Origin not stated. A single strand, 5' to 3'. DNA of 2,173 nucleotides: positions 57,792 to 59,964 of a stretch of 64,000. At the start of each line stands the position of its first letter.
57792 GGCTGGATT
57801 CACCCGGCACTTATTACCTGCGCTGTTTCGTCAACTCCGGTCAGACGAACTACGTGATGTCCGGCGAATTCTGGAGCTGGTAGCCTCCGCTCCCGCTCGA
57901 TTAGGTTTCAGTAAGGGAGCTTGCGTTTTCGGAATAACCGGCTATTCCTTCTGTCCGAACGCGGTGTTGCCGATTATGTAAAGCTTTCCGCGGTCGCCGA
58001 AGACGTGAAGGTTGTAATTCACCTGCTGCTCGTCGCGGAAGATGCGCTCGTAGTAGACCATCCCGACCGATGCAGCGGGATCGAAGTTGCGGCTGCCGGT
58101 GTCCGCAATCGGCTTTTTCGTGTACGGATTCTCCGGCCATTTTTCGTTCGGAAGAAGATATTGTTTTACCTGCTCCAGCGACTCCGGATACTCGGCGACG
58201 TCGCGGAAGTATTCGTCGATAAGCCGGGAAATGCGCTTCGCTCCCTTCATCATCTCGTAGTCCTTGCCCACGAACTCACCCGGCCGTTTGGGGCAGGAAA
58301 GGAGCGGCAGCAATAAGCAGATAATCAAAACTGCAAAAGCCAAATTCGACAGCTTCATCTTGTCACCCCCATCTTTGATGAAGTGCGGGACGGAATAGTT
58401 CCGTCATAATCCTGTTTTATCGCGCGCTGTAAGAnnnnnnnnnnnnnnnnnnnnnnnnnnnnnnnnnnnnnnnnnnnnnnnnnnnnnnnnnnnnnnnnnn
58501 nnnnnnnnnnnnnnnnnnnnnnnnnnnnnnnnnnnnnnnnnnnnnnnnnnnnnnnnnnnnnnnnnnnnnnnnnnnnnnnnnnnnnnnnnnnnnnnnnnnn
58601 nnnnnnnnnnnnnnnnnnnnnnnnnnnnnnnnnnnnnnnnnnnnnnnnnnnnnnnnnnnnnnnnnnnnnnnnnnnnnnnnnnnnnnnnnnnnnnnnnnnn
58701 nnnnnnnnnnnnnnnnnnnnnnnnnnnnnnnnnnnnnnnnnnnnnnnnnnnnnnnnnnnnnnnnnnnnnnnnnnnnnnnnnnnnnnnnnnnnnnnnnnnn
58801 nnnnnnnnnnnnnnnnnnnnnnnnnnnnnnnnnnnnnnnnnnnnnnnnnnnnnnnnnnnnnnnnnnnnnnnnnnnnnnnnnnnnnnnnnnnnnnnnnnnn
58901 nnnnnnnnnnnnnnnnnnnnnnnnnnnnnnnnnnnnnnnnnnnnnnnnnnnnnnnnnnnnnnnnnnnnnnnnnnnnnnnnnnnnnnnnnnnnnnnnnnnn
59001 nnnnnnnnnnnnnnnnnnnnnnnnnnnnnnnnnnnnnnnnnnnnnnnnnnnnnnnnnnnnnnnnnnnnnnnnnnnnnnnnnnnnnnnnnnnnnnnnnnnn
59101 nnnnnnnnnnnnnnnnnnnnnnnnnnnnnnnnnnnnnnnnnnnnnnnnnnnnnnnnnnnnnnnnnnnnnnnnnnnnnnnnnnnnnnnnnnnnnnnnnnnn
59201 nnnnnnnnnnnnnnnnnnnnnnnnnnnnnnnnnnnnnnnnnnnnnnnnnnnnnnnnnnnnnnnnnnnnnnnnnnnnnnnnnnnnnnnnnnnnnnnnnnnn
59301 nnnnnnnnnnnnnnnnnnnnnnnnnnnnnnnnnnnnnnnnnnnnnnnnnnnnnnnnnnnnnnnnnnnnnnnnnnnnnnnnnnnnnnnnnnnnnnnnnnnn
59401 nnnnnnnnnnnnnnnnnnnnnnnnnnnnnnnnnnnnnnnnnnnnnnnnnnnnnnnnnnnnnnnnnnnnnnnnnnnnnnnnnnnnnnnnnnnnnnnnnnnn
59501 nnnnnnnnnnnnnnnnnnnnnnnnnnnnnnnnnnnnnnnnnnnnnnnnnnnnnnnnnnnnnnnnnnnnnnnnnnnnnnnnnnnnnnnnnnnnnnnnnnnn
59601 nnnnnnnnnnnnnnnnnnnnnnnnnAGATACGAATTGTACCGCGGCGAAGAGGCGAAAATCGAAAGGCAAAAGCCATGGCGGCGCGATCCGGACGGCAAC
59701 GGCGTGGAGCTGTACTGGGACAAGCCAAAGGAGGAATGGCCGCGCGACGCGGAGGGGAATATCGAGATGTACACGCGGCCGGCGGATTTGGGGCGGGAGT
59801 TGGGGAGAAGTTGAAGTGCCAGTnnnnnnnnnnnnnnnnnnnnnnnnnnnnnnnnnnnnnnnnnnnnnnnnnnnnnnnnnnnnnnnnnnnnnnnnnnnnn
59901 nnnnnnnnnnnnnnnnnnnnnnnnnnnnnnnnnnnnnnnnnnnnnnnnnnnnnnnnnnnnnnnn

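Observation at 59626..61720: Decayed genomic island at the tmRNA (ssrA) 3' end: truncated IS481-like transposase, HEPN/MNT toxin-antitoxin pair and VOC-gene fragment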

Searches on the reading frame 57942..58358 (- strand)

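Call 4: search_protein_families(library=pfam, proteins=[window:57942-58358:-], max_evalue=0.01)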
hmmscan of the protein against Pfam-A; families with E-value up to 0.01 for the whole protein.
window:57942-58358:- (138 aa): 0 families

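Call 27: search_protein_families(library=ncbifam, proteins=[window:57945-58358:-], max_evalue=0.1)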
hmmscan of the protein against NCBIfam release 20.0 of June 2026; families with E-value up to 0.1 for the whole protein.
window:57945-58358:- (138 aa): 0 families

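Call 54: search_protein_families(library=padloc, proteins=[P0263], max_evalue=0.01)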
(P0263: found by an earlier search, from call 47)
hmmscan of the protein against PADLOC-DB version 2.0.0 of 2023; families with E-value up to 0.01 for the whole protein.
P0263 (110 aa): 9 families
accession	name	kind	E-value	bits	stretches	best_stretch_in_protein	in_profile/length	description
PDLC04903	PDC-S09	-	3.1e-12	44.7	1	28-106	28-107/108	-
PDLC04904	PDC-S09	-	3.9e-09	34.6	1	7-56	6-55/104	-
PDLC04902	PDC-S09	-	7.1e-09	33.9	1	17-57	12-52/97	-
PDLC04907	PDC-S09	-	1.5e-08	32.7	1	6-59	7-60/114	-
PDLC04906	PDC-S09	-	1.3e-06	26.7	1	6-68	4-66/98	-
PDLC04905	PDC-S09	-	0.00012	20.4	1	16-57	11-53/101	-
PDLC04368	PDC-M05A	-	0.00054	17.8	1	30-53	111-134/201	-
PDLC04778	PDC-M70A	-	0.00056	17.3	1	10-57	33-77/355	-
PDLC04369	PDC-M05A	-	0.00085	17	1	14-51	93-128/201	-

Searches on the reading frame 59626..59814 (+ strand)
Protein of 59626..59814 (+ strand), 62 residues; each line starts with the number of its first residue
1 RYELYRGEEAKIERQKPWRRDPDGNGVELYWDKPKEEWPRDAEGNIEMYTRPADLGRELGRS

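Call 4: search_protein_families(library=pfam, proteins=[window:59626-59814:+], max_evalue=0.01)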
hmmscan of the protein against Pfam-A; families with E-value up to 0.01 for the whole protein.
window:59626-59814:+ (62 aa): 0 families

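Call 17: search_solved_structures(query=window:59626-59811:+, max_evalue=10, show_alignments=2)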
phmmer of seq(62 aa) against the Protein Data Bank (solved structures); distinct sequences matched with E-value up to 10: 3.
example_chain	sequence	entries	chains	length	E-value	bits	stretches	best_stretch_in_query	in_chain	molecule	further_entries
9l94_G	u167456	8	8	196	0.23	15.2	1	16-60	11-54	Large ribosomal subunit protein eL15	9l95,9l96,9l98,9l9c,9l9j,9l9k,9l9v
3q7y_A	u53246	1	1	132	0.38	14.5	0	17-47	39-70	De novo designed beta-trefoil architecture with symmetric primary structure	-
4qks_A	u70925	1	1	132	2.7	11.8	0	21-57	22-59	DE NOVO PROTEIN 6XTRP/PV2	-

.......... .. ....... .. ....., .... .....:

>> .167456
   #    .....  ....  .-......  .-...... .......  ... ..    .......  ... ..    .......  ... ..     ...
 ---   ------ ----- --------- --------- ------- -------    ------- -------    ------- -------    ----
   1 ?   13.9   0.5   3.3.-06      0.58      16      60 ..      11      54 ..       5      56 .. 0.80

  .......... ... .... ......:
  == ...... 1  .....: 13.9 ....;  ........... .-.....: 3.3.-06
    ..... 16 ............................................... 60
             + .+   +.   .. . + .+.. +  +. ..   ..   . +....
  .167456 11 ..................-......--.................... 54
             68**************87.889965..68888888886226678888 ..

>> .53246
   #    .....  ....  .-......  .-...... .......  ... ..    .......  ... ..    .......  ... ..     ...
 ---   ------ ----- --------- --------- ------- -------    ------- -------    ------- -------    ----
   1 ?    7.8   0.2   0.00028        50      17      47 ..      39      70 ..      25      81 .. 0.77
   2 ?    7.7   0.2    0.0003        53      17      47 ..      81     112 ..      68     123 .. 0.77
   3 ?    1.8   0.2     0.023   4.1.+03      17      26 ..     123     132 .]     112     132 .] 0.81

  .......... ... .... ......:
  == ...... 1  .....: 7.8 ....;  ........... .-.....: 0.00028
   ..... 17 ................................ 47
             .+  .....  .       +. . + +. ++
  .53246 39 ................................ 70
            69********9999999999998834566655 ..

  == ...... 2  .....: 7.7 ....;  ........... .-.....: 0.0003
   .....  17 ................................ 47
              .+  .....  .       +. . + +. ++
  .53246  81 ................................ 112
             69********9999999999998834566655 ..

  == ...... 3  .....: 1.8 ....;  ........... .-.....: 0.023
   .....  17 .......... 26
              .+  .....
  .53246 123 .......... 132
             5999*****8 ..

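Call 27: search_protein_families(library=ncbifam, proteins=[window:59626-59811:+], max_evalue=0.1)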
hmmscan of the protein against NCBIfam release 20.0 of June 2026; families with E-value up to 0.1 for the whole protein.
window:59626-59811:+ (62 aa): 0 families

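Call 28: search_protein_families(library=pfam, proteins=[window:59626-59811:+], max_evalue=10)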
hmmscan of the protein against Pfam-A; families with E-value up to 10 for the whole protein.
window:59626-59811:+ (62 aa): 0 families
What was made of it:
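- Checked: Pfam and PDB sequence searches found nothing (calls 4, 17, 28).
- Pfam, NCBIfam and PDB sequence searches gave nothing for the VOC frame (calls 4, 17, 27, 28).
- Tried and rejected: PDB sequence search and Pfam/NCBIfam returned nothing (calls 17, 27, 28).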

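Call 47: list_cluster_members(proteins=[P0001, P0242, window:59635-59811:+, window:59827-60216:-, window:60209-60589:-, window:57945-58358:-])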
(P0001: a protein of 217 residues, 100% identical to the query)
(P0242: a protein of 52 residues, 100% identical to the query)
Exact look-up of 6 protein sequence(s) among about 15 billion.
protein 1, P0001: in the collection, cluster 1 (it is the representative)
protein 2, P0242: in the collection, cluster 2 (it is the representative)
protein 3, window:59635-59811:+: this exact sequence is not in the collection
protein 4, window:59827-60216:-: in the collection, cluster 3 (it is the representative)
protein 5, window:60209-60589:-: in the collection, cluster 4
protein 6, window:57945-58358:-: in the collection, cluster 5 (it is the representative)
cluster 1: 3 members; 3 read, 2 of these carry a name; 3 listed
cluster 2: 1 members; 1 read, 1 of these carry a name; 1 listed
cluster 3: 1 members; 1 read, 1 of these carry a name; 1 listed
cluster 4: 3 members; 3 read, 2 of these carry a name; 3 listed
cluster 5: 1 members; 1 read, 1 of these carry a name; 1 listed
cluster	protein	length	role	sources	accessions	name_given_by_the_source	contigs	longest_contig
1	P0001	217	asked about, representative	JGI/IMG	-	-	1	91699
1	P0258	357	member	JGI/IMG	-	transposase InsO family protein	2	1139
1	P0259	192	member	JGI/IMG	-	transposase InsO family protein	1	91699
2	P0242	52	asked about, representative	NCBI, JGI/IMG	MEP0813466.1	MAG: hypothetical protein HRF49_02220 [bacterium] | acyl-coenzyme A thioesterase PaaI-like protein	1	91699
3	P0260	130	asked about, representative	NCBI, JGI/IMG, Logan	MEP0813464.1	MAG: HEPN domain-containing protein [bacterium] | HEPN domain-containing protein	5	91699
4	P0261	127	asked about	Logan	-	-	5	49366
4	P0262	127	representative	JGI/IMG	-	predicted nucleotidyltransferase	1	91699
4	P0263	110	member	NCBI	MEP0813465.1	MAG: nucleotidyltransferase domain-containing protein [bacterium]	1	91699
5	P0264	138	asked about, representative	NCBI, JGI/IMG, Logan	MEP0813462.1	MAG: hypothetical protein HRF49_02195 [bacterium] | hypothetical protein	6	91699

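Call 54: search_protein_families(library=padloc, proteins=[P0263], max_evalue=0.01)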
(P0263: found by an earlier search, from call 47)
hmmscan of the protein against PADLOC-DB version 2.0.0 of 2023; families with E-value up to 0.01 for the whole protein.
P0263 (110 aa): 9 families
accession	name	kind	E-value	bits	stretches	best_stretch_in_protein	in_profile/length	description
PDLC04903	PDC-S09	-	3.1e-12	44.7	1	28-106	28-107/108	-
PDLC04904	PDC-S09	-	3.9e-09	34.6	1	7-56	6-55/104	-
PDLC04902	PDC-S09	-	7.1e-09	33.9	1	17-57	12-52/97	-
PDLC04907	PDC-S09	-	1.5e-08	32.7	1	6-59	7-60/114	-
PDLC04906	PDC-S09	-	1.3e-06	26.7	1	6-68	4-66/98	-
PDLC04905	PDC-S09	-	0.00012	20.4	1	16-57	11-53/101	-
PDLC04368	PDC-M05A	-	0.00054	17.8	1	30-53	111-134/201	-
PDLC04778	PDC-M70A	-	0.00056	17.3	1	10-57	33-77/355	-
PDLC04369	PDC-M05A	-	0.00085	17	1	14-51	93-128/201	-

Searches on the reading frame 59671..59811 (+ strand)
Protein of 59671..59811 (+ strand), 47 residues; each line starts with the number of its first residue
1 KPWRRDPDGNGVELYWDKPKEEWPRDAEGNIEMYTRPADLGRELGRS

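Call 22: search_dna_similar(query=window:59671-59811:+, collection=plasmids, mode=protein, max_evalue=1, max_rows=15)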
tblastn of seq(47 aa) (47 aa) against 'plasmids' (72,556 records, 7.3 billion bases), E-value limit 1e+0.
Records with a match: 67; places in all: 69; records where one place covers at least 80% of the query: 32.
Best place of each record, by identity: 60-80% 5; <60% 62.
By first word of the organism name: Deinococcus 7; Streptomyces 7; Natrinema 6; Sinorhizobium 4; Methylobacterium 4; Hymenobacter 3; Natribaculum 3; Haladaptatus 3; Listeria 3; Halobaculum 2; and 20 more.
By predicted mobility (MOB-suite, as given by PLSDB): non-mobilizable 58; mobilizable 5; conjugative 4.
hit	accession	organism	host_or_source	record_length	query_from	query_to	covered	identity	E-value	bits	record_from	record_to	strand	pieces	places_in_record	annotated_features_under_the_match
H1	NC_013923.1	Natrialba magadii ATCC 43099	-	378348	6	41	77%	63.9%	3e-9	56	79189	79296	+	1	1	VOC family protein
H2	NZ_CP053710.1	Lichenicola cladoniae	Cladonia borealis,cell culture,lichen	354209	3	39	79%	62.2%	2e-8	54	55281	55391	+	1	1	VOC family protein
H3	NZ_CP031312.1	Halobellus limi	Cell culture,Taibei marine solar ...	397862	3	40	81%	60.5%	3e-9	56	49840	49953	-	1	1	VOC family protein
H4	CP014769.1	Hymenobacter psoromatis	Lichen,single cell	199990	6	40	74%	60.0%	5e-10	59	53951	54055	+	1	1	glyoxalase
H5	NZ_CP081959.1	Halobaculum magnesiiphilum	cell culture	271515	3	41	83%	53.8%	2e-6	48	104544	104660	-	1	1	VOC family protein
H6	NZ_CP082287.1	Halobaculum roseum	cell culture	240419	6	41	77%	58.3%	9e-7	49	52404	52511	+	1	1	VOC family protein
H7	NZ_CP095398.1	Natribaculum luteum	cell culture,brine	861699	6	41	77%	55.6%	9e-6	47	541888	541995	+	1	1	VOC family protein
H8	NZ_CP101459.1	Natrononativus amylolyticus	cell culture,sediment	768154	3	40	81%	52.6%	2e-5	45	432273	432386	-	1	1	VOC family protein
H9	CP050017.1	Haloarcula sp. JP-L23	-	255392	6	40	74%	57.1%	3e-6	48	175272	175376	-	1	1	VOC family protein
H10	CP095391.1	Natribaculum breve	cell culture,saline soil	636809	3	41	83%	51.3%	5e-6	47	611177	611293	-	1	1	none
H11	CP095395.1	Natribaculum longum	cell culture,saline soil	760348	3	41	83%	51.3%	8e-6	47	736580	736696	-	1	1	none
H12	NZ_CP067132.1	Paracoccus seriniphilus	cell culture,washing water of Bugula ...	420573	6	47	89%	47.6%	2e-3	40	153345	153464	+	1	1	VOC family protein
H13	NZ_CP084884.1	Natrinema zhouii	pure culture,Salt mine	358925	6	40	74%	54.3%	5e-5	44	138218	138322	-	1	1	VOC family protein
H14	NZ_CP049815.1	Pontibrevibacter nitratireducens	-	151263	6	40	74%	54.3%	2e-4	43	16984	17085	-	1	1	VOC family protein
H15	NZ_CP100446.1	Natrinema caseinilyticum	marine sediment,sediment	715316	3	41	83%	48.7%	3e-5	45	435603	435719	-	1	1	VOC family protein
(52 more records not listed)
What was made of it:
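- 59677..59814 (+): C-terminal ~44 codons plus stop of a VOC/glyoxalase-family gene, convergent with HEPN. About 125 N-terminal codons are missing. tblastn hits annotated VOC genes (call 22).
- Checked: However, tblastn of the fragment hit annotated VOC/glyoxalase genes at about 60% identity, E down to 5e-10, in 7.3 Gb of plasmids (call 22).
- The listed matches lie under genes annotated VOC or glyoxalase, at up to 64% identity (call 22).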

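Call 57: get_annotated_region(hit=H4, flank=800)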
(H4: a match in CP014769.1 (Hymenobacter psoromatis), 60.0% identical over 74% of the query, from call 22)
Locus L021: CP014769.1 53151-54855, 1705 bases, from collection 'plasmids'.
description: Hymenobacter psoromatis strain PAMC 26554 plasmid unnamed1, complete sequence
organism: Hymenobacter psoromatis (NCBI taxid 1484116)
taxonomy: Bacteria; Bacteroidota; Cytophagia; Cytophagales; Hymenobacteraceae; Hymenobacter; Hymenobacter psoromatis
host: -; source: Lichen,single cell; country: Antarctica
typing (MOB-suite, as given by PLSDB): mobilizable; relaxase MOBB
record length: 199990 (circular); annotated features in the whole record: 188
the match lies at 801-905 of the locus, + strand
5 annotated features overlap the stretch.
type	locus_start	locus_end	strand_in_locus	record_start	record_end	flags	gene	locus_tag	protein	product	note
CDS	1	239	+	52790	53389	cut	-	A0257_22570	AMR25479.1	FMN-dependent NADH-azoreductase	-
CDS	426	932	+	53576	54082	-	-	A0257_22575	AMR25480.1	glyoxalase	-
CDS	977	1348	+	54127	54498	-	-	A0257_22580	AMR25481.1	hypothetical protein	-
CDS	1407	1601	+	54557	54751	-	-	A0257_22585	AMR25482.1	hypothetical protein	-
CDS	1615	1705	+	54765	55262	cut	-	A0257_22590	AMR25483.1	hypothetical protein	-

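Call 58: get_annotated_region(hit=H2, flank=800)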
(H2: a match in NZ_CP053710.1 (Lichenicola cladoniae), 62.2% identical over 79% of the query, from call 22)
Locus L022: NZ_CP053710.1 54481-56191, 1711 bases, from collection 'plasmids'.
description: Lichenicola cladoniae strain PAMC 26569 plasmid unnamed2, complete sequence
organism: Lichenicola cladoniae (NCBI taxid 1484109)
taxonomy: Bacteria; Pseudomonadota; Alphaproteobacteria; Rhodospirillales; Acetobacteraceae; Lichenicola; Lichenicola cladoniae
host: -; source: Cladonia borealis,cell culture,lichen; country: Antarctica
typing (MOB-suite, as given by PLSDB): non-mobilizable
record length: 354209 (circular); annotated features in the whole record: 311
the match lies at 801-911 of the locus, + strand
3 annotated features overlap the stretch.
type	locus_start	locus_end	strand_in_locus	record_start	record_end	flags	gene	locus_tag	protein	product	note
CDS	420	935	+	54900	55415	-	-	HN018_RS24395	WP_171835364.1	VOC family protein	-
CDS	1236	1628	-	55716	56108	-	-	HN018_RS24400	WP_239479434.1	SDR family NAD(P)-dependent oxidoreductase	-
CDS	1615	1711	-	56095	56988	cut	-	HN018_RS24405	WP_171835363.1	AraC family transcriptional regulator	GO:0006355 - regulation of DNA-templated transcription [Evidence IEA]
